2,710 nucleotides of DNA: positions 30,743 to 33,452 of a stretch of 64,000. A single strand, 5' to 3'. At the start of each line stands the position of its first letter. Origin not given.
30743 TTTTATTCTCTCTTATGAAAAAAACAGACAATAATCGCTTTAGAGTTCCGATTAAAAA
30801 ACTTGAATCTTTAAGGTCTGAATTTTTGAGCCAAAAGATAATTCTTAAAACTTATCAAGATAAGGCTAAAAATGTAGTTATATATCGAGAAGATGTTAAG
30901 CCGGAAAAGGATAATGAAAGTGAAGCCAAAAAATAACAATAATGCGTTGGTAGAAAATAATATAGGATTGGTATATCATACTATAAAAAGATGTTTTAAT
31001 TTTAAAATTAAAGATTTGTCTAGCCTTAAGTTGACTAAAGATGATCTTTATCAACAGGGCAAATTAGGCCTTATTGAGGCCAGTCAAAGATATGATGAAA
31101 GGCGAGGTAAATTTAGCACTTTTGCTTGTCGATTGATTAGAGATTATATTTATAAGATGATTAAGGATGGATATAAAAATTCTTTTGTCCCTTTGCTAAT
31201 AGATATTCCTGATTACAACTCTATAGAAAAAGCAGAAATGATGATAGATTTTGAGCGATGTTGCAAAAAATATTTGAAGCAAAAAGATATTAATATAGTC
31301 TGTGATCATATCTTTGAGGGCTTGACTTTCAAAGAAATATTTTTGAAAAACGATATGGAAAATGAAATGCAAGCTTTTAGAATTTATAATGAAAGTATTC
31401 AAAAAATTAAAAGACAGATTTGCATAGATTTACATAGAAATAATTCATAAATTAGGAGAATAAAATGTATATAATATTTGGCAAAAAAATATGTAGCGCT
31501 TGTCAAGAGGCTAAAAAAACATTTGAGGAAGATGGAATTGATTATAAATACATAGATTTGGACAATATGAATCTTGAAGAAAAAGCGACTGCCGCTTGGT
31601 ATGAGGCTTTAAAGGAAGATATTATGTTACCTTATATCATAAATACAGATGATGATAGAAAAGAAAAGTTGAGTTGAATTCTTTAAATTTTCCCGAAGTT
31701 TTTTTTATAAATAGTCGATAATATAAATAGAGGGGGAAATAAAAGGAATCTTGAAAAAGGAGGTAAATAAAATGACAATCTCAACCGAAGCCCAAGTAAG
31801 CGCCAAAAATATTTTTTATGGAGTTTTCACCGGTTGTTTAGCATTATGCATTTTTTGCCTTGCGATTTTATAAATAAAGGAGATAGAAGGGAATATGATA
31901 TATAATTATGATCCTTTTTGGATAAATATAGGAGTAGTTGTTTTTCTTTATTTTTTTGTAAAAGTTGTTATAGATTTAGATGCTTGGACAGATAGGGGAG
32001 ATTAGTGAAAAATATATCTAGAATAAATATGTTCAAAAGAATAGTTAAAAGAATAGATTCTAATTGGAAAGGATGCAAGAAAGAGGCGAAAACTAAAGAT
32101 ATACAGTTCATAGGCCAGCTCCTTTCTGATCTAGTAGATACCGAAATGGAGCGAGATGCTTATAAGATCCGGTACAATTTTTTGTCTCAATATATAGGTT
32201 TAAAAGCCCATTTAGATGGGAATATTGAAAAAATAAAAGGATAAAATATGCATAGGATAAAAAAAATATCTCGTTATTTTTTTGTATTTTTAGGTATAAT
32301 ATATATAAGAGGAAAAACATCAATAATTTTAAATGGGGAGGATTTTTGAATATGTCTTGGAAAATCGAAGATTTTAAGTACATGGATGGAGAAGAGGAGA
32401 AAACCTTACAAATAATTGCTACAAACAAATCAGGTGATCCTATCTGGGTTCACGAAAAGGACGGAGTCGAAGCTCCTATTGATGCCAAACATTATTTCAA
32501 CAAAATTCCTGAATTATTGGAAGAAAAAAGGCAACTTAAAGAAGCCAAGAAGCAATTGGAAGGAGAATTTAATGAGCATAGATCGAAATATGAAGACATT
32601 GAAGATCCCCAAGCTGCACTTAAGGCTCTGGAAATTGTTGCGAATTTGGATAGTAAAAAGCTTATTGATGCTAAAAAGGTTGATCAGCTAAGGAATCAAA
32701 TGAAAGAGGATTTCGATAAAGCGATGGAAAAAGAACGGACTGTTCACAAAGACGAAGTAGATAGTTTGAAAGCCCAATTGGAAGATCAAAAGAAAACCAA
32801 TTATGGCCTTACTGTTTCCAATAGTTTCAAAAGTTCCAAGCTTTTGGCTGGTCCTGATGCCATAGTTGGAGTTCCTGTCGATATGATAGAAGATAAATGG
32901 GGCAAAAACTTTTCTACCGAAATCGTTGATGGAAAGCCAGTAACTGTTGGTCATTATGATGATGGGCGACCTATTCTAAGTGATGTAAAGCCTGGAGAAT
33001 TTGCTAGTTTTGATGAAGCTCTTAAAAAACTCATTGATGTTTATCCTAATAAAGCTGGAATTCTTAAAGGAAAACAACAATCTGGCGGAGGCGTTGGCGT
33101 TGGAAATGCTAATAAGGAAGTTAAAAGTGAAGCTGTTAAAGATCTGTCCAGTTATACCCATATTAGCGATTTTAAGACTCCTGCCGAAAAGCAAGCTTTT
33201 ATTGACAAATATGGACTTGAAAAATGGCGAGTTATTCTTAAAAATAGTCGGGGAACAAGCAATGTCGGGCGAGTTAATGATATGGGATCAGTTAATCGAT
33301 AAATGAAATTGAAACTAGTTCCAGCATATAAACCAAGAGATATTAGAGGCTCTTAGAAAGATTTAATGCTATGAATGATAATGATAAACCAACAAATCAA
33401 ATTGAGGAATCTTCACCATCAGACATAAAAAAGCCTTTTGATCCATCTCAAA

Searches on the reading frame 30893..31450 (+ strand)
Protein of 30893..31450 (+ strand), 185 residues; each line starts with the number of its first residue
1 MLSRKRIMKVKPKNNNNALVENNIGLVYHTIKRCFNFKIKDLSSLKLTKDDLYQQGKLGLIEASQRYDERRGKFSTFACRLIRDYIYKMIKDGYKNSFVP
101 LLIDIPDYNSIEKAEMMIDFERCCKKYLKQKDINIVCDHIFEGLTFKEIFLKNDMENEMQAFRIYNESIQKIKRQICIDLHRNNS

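Call 8: search_protein_families(library=pfam, proteins=[window:30893-31450:+], max_evalue=0.1)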
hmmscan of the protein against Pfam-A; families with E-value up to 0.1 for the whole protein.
window:30893-31450:+ (185 aa): 1 family
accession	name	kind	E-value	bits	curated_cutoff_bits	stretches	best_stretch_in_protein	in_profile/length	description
PF04542.20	Sigma70_r2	-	9e-09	35.4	24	1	19-92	1-67/71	Sigma-70 region 2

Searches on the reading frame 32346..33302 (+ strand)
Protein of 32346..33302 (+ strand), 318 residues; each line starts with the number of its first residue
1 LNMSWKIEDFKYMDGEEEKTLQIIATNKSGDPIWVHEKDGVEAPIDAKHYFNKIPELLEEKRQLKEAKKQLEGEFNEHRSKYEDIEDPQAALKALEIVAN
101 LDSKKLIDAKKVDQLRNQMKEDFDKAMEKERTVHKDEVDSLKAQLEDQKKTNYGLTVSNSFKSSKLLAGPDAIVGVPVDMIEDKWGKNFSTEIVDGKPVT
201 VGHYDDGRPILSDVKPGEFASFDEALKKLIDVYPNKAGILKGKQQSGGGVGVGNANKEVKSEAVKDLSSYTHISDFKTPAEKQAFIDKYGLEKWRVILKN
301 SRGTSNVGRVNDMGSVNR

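Call 8: search_protein_families(library=pfam, proteins=[window:32346-33302:+], max_evalue=0.1)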
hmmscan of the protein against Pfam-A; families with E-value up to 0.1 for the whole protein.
window:32346-33302:+ (318 aa): 1 family
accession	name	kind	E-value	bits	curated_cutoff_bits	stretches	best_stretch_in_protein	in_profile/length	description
PF20356.3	DUF6651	-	1.9e-15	57.9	27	1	149-250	10-104/113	Family of unknown function (DUF6651)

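Call 31: search_protein_families(library=phrogs, proteins=[window:32346-33302:+], max_evalue=0.001)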
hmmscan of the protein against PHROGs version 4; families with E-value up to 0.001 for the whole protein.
window:32346-33302:+ (318 aa): 2 families
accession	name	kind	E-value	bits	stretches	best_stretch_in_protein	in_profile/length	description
phrog_784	-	unknown function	2.5e-45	156.1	1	28-265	17-231/250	-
phrog_206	-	head and packaging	1.5e-13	52.1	1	53-257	43-227/263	head scaffolding protein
